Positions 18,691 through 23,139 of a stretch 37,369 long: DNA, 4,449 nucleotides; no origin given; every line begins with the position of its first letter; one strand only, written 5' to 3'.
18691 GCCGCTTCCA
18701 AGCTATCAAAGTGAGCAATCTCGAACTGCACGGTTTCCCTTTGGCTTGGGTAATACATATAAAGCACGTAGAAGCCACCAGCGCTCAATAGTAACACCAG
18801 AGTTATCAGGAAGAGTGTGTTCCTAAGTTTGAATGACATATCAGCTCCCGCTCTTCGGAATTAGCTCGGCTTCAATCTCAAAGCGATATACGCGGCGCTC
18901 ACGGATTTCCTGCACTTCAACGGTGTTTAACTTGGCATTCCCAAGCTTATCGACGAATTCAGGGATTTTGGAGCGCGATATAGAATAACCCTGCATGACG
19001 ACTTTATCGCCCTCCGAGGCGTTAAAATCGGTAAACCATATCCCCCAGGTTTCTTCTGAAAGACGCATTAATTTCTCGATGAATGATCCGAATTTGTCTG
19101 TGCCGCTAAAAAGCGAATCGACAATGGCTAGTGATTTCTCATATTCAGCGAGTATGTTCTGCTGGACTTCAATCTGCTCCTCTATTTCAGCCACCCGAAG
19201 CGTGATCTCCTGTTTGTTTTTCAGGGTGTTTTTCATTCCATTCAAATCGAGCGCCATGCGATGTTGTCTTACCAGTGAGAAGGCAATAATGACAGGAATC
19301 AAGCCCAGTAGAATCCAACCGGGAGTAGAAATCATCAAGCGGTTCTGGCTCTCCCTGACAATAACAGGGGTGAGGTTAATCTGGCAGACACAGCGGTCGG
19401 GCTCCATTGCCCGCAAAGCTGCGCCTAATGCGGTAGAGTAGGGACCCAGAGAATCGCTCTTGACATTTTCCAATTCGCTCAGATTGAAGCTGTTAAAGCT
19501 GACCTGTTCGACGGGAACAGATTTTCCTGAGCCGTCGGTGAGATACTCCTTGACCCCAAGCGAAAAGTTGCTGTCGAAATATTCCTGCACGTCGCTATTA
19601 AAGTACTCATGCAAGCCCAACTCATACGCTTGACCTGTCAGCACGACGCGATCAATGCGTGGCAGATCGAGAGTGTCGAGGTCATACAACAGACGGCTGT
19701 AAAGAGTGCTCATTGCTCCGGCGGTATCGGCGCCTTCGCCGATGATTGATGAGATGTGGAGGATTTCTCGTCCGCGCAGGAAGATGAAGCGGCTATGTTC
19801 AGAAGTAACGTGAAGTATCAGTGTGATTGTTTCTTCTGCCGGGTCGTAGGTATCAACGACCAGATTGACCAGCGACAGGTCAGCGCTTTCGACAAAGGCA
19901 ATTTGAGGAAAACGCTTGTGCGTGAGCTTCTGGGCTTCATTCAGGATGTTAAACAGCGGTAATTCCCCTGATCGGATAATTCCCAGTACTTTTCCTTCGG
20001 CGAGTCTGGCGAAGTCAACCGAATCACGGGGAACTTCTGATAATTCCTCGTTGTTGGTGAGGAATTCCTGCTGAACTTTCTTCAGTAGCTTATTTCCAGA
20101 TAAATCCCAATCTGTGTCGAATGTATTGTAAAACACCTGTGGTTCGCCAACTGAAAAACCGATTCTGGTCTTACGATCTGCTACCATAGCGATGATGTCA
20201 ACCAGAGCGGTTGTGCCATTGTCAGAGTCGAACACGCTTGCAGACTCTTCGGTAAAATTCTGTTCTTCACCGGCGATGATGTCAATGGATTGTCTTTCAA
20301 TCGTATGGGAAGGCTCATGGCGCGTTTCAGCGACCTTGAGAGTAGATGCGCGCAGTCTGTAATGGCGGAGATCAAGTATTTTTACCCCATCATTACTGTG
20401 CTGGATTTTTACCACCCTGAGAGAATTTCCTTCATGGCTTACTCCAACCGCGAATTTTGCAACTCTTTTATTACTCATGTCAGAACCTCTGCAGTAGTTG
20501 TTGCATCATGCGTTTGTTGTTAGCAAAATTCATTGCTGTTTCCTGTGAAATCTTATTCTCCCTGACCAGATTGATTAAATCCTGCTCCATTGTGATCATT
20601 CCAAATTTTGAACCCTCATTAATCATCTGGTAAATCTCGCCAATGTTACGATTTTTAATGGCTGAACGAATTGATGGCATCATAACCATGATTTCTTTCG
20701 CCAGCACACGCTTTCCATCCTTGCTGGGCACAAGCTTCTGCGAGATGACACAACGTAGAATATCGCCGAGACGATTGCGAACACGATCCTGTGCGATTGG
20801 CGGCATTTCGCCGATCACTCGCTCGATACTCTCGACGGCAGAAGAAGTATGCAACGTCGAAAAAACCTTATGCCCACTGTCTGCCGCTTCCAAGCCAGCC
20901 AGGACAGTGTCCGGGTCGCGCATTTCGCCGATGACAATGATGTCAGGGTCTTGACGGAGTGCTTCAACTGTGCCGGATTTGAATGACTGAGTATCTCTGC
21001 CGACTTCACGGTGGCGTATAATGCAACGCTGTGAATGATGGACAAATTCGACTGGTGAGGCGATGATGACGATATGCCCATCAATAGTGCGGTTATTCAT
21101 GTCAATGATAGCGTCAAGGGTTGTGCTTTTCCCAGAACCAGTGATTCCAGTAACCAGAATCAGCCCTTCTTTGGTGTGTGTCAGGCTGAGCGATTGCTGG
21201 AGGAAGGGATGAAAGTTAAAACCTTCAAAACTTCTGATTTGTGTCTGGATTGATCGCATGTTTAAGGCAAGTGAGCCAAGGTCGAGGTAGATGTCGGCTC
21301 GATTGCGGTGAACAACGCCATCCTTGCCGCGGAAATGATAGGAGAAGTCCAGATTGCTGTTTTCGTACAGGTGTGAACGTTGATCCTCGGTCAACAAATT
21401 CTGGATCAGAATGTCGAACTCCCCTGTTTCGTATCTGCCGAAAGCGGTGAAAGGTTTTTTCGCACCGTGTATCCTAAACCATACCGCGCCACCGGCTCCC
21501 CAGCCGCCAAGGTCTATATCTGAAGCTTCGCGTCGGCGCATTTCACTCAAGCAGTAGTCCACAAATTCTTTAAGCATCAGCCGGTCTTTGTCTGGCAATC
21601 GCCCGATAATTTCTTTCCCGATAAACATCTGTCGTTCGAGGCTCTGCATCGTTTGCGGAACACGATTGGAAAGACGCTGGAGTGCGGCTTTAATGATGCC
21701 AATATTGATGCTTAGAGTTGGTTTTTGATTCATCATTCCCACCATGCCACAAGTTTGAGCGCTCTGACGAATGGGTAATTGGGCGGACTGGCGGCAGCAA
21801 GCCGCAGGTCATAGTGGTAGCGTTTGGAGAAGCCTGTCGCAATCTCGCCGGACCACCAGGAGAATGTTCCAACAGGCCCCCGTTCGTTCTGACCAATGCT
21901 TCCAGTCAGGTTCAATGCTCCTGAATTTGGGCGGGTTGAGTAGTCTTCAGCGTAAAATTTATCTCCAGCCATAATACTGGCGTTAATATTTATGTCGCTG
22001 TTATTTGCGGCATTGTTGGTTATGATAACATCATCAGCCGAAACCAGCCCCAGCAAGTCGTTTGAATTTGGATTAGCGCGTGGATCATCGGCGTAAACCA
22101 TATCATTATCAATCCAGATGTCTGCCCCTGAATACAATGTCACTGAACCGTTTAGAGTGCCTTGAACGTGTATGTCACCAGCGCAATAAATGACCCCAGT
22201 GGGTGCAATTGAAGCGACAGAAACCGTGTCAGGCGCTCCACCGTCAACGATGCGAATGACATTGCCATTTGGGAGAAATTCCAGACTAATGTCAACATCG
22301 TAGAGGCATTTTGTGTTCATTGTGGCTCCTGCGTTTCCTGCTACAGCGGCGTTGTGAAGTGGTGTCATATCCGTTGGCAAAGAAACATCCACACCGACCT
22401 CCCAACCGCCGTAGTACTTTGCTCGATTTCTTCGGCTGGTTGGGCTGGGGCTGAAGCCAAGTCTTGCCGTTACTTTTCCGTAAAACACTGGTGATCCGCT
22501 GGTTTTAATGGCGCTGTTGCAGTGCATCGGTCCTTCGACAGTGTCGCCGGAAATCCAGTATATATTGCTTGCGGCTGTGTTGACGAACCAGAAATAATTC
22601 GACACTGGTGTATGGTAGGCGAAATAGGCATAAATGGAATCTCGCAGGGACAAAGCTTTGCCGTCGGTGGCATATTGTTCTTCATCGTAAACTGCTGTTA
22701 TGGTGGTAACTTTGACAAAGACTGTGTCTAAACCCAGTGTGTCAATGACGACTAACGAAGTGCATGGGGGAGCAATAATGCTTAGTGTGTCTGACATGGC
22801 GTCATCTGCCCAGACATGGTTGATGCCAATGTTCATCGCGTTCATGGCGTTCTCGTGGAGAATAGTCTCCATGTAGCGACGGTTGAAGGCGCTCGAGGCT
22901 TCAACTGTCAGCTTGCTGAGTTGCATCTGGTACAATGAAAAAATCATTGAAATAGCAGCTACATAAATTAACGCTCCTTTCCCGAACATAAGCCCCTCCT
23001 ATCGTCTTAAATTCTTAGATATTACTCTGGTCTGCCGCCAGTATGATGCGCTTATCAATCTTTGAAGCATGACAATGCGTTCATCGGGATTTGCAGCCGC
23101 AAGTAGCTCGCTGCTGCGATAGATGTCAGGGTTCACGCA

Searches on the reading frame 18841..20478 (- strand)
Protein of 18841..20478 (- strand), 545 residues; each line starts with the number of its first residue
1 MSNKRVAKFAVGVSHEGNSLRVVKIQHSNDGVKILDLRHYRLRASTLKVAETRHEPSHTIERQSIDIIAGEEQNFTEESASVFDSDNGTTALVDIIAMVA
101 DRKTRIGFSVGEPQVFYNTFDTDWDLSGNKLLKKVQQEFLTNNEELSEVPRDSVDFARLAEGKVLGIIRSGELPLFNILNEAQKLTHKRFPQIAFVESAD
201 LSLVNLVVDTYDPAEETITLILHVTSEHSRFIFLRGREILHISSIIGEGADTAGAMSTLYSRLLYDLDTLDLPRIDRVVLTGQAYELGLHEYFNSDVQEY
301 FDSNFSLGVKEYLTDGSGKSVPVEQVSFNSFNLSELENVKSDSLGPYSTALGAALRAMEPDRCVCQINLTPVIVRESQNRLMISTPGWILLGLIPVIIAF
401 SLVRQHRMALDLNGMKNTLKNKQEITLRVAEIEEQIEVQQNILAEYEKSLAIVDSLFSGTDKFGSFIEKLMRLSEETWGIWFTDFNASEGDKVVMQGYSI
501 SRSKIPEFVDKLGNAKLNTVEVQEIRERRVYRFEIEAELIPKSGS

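Call 10: search_protein_families(library=pfam, proteins=[window:18841-20478:-], max_evalue=0.01)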
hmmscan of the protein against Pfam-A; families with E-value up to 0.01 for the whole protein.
window:18841-20478:- (545 aa): 1 family
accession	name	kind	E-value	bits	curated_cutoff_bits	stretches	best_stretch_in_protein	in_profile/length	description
PF05137.18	PilN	-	0.00028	21.3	22.8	1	479-538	13-77/78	Fimbrial assembly protein (PilN)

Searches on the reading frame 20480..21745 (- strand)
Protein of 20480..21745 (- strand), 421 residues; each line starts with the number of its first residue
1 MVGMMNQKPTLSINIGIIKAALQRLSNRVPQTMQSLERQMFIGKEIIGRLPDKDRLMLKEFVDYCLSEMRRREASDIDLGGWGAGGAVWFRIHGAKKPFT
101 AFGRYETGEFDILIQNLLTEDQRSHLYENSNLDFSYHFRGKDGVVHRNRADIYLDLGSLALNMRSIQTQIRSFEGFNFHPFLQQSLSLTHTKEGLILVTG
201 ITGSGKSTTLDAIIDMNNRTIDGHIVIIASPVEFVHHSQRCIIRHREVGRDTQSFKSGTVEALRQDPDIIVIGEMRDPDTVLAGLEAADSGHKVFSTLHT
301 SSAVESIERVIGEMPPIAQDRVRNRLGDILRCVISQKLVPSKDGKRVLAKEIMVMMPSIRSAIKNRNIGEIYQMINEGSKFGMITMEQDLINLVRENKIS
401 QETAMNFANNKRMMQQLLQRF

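Call 10: search_protein_families(library=pfam, proteins=[window:20480-21745:-], max_evalue=0.01)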
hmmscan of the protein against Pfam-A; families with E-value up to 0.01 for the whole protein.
window:20480-21745:- (421 aa): 7 families
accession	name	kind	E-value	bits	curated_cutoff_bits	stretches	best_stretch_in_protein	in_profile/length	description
PF00437.27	T2SSE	-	7.7e-35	120.7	24.9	1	181-351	130-293/370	Type II/IV secretion system protein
PF13555.12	AAA_29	-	6.1e-06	26.3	27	1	176-214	7-43/61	P-loop containing region of AAA domain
PF13476.12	AAA_23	-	0.00013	23.1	27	1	177-213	6-39/201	AAA domain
PF13401.12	AAA_22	-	0.0014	19.4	27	1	192-222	4-33/130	AAA domain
PF01935.23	DUF87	-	0.0016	19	23.2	1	197-228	27-58/220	Helicase HerA, central domain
PF13514.12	AAA_27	-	0.0018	18.4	22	1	177-216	10-49/206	AAA domain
PF00005.33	ABC_tran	-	0.0026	18.8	25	1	185-239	3-52/137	ABC transporter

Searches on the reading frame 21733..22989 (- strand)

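Call 10: search_protein_families(library=pfam, proteins=[window:21733-22989:-], max_evalue=0.01)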
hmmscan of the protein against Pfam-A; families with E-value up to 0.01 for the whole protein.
window:21733-22989:- (418 aa): 1 family
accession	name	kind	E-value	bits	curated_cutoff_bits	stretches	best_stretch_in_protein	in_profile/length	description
PF16241.10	DUF4900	-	0.00018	22.3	29.4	1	129-175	36-86/89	Domain of unknown function (DUF4900)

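Call 52: search_protein_families(library=ncbifam, proteins=[window:21733-22989:-], max_evalue=0.001)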
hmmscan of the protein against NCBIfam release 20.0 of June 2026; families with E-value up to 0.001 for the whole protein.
window:21733-22989:- (418 aa): 0 families
